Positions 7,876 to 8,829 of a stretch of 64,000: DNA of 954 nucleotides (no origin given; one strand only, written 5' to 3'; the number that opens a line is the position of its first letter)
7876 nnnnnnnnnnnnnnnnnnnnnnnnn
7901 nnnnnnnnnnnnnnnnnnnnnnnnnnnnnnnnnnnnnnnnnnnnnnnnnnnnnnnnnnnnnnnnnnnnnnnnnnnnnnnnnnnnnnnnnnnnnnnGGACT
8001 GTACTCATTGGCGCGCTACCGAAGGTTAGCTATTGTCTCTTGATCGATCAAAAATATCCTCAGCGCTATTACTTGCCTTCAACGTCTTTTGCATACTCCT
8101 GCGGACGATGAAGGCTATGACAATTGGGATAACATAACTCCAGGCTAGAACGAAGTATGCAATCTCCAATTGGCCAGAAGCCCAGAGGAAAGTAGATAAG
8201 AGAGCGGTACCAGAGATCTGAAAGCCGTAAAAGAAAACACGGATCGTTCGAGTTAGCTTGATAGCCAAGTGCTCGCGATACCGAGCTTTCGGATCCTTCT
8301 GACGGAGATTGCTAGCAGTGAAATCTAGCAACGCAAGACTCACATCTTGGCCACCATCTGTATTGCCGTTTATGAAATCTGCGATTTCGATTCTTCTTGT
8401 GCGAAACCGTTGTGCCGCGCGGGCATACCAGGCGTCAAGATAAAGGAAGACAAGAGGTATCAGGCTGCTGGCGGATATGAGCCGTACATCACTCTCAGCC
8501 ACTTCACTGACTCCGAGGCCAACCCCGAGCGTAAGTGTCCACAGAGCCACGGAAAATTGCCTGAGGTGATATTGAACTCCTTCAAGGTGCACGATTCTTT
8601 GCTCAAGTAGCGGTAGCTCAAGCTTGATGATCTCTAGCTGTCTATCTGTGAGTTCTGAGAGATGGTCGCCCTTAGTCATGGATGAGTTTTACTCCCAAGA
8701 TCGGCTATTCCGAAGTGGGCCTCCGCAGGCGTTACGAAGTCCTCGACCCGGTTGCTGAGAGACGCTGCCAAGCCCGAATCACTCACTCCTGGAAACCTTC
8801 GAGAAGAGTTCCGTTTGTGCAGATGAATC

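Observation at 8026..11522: Candidate undescribed two-gene system: PfkB-like/AAA+ fusion protein plus a small four-helix membrane protein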

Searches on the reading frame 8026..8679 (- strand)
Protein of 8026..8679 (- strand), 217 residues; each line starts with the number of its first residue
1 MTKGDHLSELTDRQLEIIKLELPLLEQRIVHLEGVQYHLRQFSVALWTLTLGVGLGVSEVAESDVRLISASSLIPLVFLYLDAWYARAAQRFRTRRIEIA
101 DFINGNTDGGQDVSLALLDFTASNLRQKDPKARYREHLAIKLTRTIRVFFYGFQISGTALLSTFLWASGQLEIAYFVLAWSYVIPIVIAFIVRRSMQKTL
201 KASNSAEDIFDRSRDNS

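Call 3: search_protein_families(library=pfam, proteins=[window:8026-8679:-], max_evalue=1)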
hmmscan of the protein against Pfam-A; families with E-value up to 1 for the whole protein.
window:8026-8679:- (217 aa): 0 families

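Call 4: search_protein_families(library=padloc, proteins=[window:8026-8679:-], max_evalue=1)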
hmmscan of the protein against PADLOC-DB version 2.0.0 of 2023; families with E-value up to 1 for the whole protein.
window:8026-8679:- (217 aa): 1 family
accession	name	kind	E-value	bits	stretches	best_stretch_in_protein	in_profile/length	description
PDLC04686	PDC-M50A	-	8.1e-05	20.9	1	41-94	23-76/134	-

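Call 5: search_protein_families(library=ncbifam, proteins=[window:8026-8679:-], max_evalue=1)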
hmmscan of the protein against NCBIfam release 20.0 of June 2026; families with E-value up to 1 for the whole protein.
window:8026-8679:- (217 aa): 1 family
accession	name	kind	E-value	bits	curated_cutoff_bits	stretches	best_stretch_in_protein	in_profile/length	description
NF041560.1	T6SS_Burk_ExIF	subfamily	0.071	12.8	90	1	142-211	128-200/234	putative type VI secretion system effector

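Call 6: search_protein_families(library=phrogs, proteins=[window:8026-8679:-], max_evalue=1)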
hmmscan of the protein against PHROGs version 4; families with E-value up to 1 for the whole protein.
window:8026-8679:- (217 aa): 0 families

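Call 8: find_homologous_proteins(query=window:8026-8679:-)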
Query window:8026-8679:- (217 aa): 12 proteins with E <= 0.001 among 493 candidates.
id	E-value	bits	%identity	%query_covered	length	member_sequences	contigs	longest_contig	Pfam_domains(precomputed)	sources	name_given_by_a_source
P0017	2.6e-135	467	100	100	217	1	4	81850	-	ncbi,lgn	-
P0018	1.0e-91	324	69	95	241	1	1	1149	-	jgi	-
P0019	3.7e-56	208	61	75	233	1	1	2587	-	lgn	-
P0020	1.8e-55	206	53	86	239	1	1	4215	-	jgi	-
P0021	6.1e-54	201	50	96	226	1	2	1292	-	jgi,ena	jgi:hypothetical protein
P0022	6.8e-53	197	54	83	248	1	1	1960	-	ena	-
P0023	1.6e-52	196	58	75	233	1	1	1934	-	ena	-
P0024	4.9e-49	185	58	72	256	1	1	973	-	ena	-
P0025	2.7e-46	176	58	65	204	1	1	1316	-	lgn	-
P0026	1.5e-34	138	48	67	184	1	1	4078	-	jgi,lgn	jgi:hypothetical protein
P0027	2.2e-33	134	46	70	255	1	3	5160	-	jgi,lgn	jgi:hypothetical protein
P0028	1.6e-32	131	41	87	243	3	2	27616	-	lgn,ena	-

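Call 14: find_encoding_contigs(protein=P0028, flank=8000, max_places=3)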
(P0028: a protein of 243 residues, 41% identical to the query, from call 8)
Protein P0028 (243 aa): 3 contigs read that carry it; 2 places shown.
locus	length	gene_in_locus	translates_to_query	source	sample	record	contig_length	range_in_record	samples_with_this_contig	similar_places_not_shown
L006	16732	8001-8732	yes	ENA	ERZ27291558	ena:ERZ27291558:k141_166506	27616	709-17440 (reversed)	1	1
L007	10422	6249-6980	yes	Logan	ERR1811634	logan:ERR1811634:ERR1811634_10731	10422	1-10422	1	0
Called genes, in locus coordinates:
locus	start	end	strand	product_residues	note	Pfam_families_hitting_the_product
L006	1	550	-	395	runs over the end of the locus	PF14559:TPR_19 (weak)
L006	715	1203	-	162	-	PF07719:TPR_2 (faint), PF13374:TPR_10 (faint), PF00515:TPR_1 (weak)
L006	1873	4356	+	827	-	PF00005:ABC_tran (faint), PF02463:SMC_N (faint), PF03193:RsgA_GTPase (faint), PF13175:AAA_15 (faint), PF13191:AAA_16 (faint), PF13304:AAA_21 (faint), PF13555:AAA_29 (faint), PF17760:UvrA_inter, +1 more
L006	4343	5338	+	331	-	PF13177:DNA_pol3_delta2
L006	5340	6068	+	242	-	PF04468:PSP1, PF28472:PSP1_3rd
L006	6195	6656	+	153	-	PF12900:Pyridox_ox_2, PF01243:PNPOx_N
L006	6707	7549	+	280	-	PF01209:Ubie_methyltran, PF13489:Methyltransf_23, PF05175:MTS (weak), PF07021:MetW (faint), PF13847:Methyltransf_31, PF08241:Methyltransf_11, PF08242:Methyltransf_12, PF13649:Methyltransf_25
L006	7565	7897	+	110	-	-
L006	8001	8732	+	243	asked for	-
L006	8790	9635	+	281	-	-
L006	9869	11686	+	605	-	PF02463:SMC_N (faint), PF13175:AAA_15, PF13476:AAA_23 (weak), PF13175:AAA_15, PF13304:AAA_21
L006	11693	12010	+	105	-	PF12801:Fer4_5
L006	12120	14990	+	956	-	PF24883:NPHP3_N (faint), PF05729:NACHT, PF03781:FGE-sulfatase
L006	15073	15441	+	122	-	PF22296:bAvd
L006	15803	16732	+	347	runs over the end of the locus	PF00078:RVT_1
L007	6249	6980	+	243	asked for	-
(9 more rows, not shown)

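Call 15: find_encoding_contigs(protein=P0027, flank=8000, max_places=3)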
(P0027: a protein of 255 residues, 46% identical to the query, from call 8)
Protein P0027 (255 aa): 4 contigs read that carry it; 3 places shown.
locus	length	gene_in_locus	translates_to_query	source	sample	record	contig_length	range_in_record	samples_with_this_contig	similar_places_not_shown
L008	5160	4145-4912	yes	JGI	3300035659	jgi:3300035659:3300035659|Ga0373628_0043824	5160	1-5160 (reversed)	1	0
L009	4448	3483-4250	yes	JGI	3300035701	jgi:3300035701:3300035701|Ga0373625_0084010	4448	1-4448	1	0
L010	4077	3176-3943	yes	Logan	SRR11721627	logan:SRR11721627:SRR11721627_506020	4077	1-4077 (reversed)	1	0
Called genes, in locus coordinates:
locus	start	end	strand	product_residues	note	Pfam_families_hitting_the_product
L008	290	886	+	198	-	PF07638:Sigma70_ECF, PF04542:Sigma70_r2, PF08281:Sigma70_r4_2, PF04545:Sigma70_r4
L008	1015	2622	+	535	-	-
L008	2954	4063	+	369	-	PF13271:DUF4062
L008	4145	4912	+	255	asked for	-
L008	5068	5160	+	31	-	?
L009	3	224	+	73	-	?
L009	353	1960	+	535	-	-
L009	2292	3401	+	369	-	PF13271:DUF4062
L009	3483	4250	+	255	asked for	-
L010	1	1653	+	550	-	?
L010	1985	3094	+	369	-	PF13271:DUF4062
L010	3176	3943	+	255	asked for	-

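Call 16: find_encoding_contigs(protein=P0020, flank=8000, max_places=2)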
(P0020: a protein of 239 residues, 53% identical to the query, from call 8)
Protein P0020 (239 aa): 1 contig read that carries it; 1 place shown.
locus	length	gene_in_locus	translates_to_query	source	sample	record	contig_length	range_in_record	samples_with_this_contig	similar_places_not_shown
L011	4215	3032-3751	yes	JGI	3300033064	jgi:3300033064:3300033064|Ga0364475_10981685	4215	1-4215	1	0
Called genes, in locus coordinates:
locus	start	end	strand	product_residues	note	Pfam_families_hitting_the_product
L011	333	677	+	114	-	PF00515:TPR_1 (weak), PF07719:TPR_2 (weak), PF13181:TPR_8 (weak), PF13431:TPR_17 (faint), PF13432:TPR_16, PF13414:TPR_11 (weak)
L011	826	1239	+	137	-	PF02675:AdoMet_dc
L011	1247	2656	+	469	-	PF04055:Radical_SAM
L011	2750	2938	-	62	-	-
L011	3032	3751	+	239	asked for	-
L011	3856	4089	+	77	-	-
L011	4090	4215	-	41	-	?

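Call 22: search_solved_structures(query=A2, max_evalue=10)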
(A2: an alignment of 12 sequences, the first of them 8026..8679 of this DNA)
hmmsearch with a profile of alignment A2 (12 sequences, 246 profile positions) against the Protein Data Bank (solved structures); distinct sequences matched with E-value up to 10: 0.

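Call 24: search_protein_families(library=padloc, alignment_id=A2, max_evalue=0.1)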
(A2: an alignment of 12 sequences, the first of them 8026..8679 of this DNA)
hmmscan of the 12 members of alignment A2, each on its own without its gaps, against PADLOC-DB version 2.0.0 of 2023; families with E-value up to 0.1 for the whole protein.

A. member 1, window:8026-8679:- (217 aa): 1 family
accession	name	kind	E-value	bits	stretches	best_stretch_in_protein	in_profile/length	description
PDLC04686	PDC-M50A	-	8.1e-05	20.9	1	41-94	23-76/134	-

B. families by the number of members that match (of 12 scanned): 3 families
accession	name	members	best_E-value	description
PDLC04686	PDC-M50A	12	3.8e-05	-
PDLC04685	PDC-M50A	7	2.8e-06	-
PDLC00690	Effector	1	0.062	2TM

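Call 25: search_protein_families(library=pfam, alignment_id=A2, max_evalue=1)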
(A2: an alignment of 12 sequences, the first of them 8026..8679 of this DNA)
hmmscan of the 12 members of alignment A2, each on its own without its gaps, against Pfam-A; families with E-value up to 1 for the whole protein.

A. member 1, window:8026-8679:- (217 aa): 0 families

B. families by the number of members that match (of 12 scanned): 26 families (the first 25 are shown)
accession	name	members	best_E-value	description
PF25587.1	Rv2743c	6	3e-05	Rv2743c family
PF20990.2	DUF2207_C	5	0.0068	Predicted membrane protein (DUF2207) C-terminal domain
PF01040.23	UbiA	4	0.0016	UbiA prenyltransferase family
PF24838.2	8xMP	3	0.0091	Octameric membrane protein family (8xMP)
PF23933.1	DUF7269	2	0.026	Family of unknown function (DUF7269)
PF20237.3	DUF6594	2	0.14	Family of unknown function (DUF6594)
PF05745.16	CRPA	1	0.0053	Chlamydia 15 kDa cysteine-rich outer membrane protein (CRPA)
PF18142.6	SLATT_fungal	1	0.0058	SMODS and SLOG-associating 2TM effector domain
PF13687.11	DUF4153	1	0.0063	Domain of unknown function (DUF4153)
PF09685.15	DUF4870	1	0.01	Domain of unknown function (DUF4870)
PF14171.11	SpoIISA_toxin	1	0.011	Toxin SpoIISA, type II toxin-antitoxin system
PF11241.13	DUF3043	1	0.012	Protein of unknown function (DUF3043)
PF07584.16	BatA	1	0.021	Aerotolerance regulator N-terminal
PF11298.13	DUF3099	1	0.054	Protein of unknown function (DUF3099)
PF03611.19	EIIC-GAT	1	0.078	PTS system sugar-specific permease component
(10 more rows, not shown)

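Call 35: predict_structure(alignment_id=A2)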
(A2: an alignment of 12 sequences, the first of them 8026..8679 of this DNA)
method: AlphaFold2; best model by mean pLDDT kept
length: 217 residues; sequences in the alignment: 12
mean_pLDDT: 73.4   pTM: 0.59
mean pLDDT of the five models: 73.4, 71.3, 70.2, 69.7, 68.5
residues with pLDDT >= 90: 11; 70-90: 139; 50-70: 40; < 50: 27
segments of 3 or more residues with pLDDT < 50: 1-4, 108-126
pLDDT, mean of each block of 10 residues (from residue 1): 53 79 87 89 91 80 80 88 86 79 59 43 49 64 78 85 80 77 81 75 55 51
secondary structure, 60 per line:
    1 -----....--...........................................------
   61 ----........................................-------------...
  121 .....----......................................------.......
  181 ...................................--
elements in order: H6-9 H12-54 H65-104 H118-125 H130-167 H174-215

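Call 38: fold_search(model_id=the predicted structure, library=pdb)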
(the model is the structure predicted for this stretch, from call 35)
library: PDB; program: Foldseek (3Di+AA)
matches with E <= 10: 128; with E <= 0.001: 0
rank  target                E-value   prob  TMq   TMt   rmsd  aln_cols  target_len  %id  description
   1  8cqn_B                5.0e-01  0.18  0.22  0.25  44.9       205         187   14  Crystal structure of Borrelia burgdorferi paralogous family 12 outer surface protein BBK01 (released 2024-03-13)
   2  6m6z_A                8.8e-01  0.54  0.37  0.39  10.0       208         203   15  A de novo designed transmembrane nanopore, TMH4C4 (released 2020-06-24)
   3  6e9v_A                8.8e-01  0.16  0.23  0.23  23.2       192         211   14  DHF79 filament (released 2018-11-21)
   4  7f73_A                1.0e+00  0.18  0.23  0.18  16.4       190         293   14  Cryo-EM structure of human TMEM120B (released 2021-09-01)
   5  3g67_A                1.5e+00  0.13  0.23  0.23  41.8       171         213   12  Crystal Structure of a Soluble Chemoreceptor from Thermotoga maritima (released 2009-07-28)
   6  7n0k_A                1.6e+00  0.20  0.28  0.21  19.8       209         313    7  Cryo-EM structure of TACAN in the apo form (TMEM120A) (released 2021-09-15)
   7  5cwm                  2.1e+00  0.10  0.21  0.20  22.6       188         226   13  Crystal structure of de novo designed helical repeat protein DHR64 (released 2015-12-16)
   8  4abx_C                2.3e+00  0.05  0.14  0.18  34.7       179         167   14  Crystal structure of Deinococcus radiodurans RecN coiled-coil domain (released 2012-12-12)
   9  4abx_B                2.3e+00  0.04  0.13  0.17  35.1       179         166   15  Crystal structure of Deinococcus radiodurans RecN coiled-coil domain (released 2012-12-12)
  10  6vqt_A                2.4e+00  0.15  0.29  0.13  11.9       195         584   13  Structure of a bacterial Atm1-family ABC exporter with MgADPVO4 bound (released 2020-07-29)
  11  3g6b_A                2.4e+00  0.12  0.25  0.25  42.0       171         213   13  Crystal structure of a Soluble Chemoreceptor from Thermotoga maritima Asn217Ile mutant (released 2009-07-28)
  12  6par_E                2.6e+00  0.12  0.24  0.13  12.3       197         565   13  Structure of a bacterial Atm1-family ABC exporter with MgAMPPNP bound (released 2020-06-24)
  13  9cbo_A                2.7e+00  0.10  0.17  0.08  19.2       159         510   13  Methionine synthase from Thermus thermophilus HB8, Folate and Cobalamin Domains, Pre-Catalytic Conformation (Pre-Fol-o (released 2025-06-25)
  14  7ubt                  2.7e+00  0.07  0.21  0.10  18.9       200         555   16  Stat5a Core in complex with Compound 18 (released 2023-02-15)
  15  6par_A                2.8e+00  0.14  0.27  0.13  12.4       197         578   13  Structure of a bacterial Atm1-family ABC exporter with MgAMPPNP bound (released 2020-06-24)
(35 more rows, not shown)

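Call 50: find_related_loci(query=A2, collection=metagenome_contigs, flank=6000)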
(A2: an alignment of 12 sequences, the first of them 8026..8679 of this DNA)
Query A2 (217 aa) in metagenome_contigs; peptide patterns used: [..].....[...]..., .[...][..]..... (x = any residue, [..] = any of these).
34 stretches matched a pattern; 4 encode a relative of the query (tblastn E <= 1e-3); 4 distinct loci.
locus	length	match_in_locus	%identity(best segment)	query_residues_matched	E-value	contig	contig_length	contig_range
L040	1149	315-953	69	5-211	2e-109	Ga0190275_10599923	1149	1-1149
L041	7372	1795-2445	60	1-213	6e-80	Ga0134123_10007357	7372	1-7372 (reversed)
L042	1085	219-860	47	15-211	3e-60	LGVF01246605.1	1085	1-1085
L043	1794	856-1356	46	10-160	1e-41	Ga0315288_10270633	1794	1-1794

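Call 58: search_protein_families(library=pfam, proteins=[L008:2954-4060:+, L006:8790-9632:+], max_evalue=0.01)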
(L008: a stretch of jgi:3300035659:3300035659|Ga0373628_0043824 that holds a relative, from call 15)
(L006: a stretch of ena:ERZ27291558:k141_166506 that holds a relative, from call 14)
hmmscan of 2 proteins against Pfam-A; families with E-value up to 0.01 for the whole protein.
L008:2954-4060:+ (369 aa): 2 families
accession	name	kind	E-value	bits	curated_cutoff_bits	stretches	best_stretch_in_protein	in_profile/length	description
PF13271.11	DUF4062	-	9.3e-30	103.1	24.7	1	6-87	1-82/82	Domain of unknown function (DUF4062)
PF04458.17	DUF505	-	0.0039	16.1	28.7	1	266-346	332-411/622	Protein of unknown function (DUF505)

L006:8790-9632:+ (281 aa): 0 families

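Call 59: search_protein_families(library=padloc, proteins=[L008:2954-4060:+, L041:666-1700:+, L041:1789-2769:+, L006:7565-7894:+, L006:8790-9632:+, L006:9869-11683:+, L011:1247-2653:+, L008:1015-2619:+], max_evalue=0.001)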
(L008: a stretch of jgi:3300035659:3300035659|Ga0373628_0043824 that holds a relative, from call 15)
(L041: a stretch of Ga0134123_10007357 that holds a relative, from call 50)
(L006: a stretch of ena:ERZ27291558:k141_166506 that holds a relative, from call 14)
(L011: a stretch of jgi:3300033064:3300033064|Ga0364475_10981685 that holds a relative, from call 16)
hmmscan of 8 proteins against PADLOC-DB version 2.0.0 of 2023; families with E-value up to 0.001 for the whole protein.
L008:2954-4060:+ (369 aa): 0 families

L041:666-1700:+ (345 aa): 0 families

L041:1789-2769:+ (327 aa): 1 family
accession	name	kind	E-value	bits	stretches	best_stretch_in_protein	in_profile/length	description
PDLC04686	PDC-M50A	-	3.6e-05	22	1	43-161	23-127/134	-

L006:7565-7894:+ (110 aa): 0 families

L006:8790-9632:+ (281 aa): 0 families

L006:9869-11683:+ (605 aa): 123 families (the best 25 are shown)
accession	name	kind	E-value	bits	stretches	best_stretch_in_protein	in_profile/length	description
PDLC02979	AriA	-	2.8e-24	84.6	2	231-318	290-372/373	-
PDLC03878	NsnB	-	1.6e-23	82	2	234-322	198-284/345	-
PDLC02980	AriA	-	2.2e-22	78.4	2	249-320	232-304/304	-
PDLC02358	Old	-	2.7e-19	67.4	2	1-49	1-48/578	Old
PDLC00096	GajA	-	3.2e-19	67.1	2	266-386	278-410/630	AAA ATPase domain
PDLC00091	GajA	-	4e-17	60.3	2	275-332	298-354/627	AAA ATPase domain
PDLC00078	GajA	-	7.3e-17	59.3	2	254-384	299-434/580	AAA ATPase domain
PDLC00067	GajA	-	9.1e-16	55.4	2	4-46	5-46/604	AAA ATPase domain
PDLC04135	mad3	-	1.4e-15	55.8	2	242-322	251-330/374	mads_3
PDLC00271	PtuA1|PtuA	-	2.2e-15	55.1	2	275-338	280-342/421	AAA ATPase domain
PDLC04608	PDC-M38A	-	3.8e-15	54.5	2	250-325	247-322/367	-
PDLC02981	AriAB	-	1.4e-14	51.7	1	274-490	331-537/694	-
PDLC02335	AbiLi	-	3.9e-14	50.4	1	4-323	50-243/326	AbiLi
PDLC00070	GajA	-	5.9e-14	49.6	2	3-46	2-44/596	AAA ATPase domain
PDLC00278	PtuA1|PtuA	-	1.6e-13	48.8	2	3-57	2-56/436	AAA ATPase domain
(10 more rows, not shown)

L011:1247-2653:+ (469 aa): 0 families

L008:1015-2619:+ (535 aa): 0 families

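Call 63: search_protein_families(library=pfam, proteins=[L041:666-1700:+, L040:1-198:+, L006:7565-7894:+, L042:1-183:+, L041:1789-2769:+, L043:1-732:+], max_evalue=0.05)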
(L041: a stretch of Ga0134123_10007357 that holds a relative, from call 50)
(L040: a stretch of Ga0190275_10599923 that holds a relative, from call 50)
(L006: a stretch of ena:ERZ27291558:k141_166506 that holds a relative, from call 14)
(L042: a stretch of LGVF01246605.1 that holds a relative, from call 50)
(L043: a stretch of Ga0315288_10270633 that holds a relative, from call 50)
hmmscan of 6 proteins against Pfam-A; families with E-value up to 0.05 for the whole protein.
L041:666-1700:+ (345 aa): 0 families

L040:1-198:+ (66 aa): 1 family
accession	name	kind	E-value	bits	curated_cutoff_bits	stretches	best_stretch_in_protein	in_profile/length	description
PF13646.12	HEAT_2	-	0.0021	18.7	27.7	1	3-63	30-88/88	HEAT repeats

L006:7565-7894:+ (110 aa): 1 family
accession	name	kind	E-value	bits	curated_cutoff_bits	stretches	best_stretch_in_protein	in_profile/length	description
PF07883.17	Cupin_2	-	0.00032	20.8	27.2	1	42-91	2-51/70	Cupin domain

L042:1-183:+ (61 aa): 0 families

L041:1789-2769:+ (327 aa): 3 families
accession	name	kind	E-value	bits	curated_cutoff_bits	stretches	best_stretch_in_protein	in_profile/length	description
PF14369.11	Zn_ribbon_19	-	0.012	16.2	30.8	0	284-297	18-31/35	zinc-ribbon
PF13248.11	Zn_ribbon_3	-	0.027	14.4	27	0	247-261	4-22/26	zinc-ribbon domain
PF09723.15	Zn_ribbon_8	-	0.036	14.5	34.4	0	288-300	6-18/41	Zinc ribbon domain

L043:1-732:+ (244 aa): 1 family
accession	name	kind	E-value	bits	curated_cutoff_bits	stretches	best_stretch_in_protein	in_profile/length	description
PF04458.17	DUF505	-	0.0019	17.1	28.7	1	141-221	332-411/622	Protein of unknown function (DUF505)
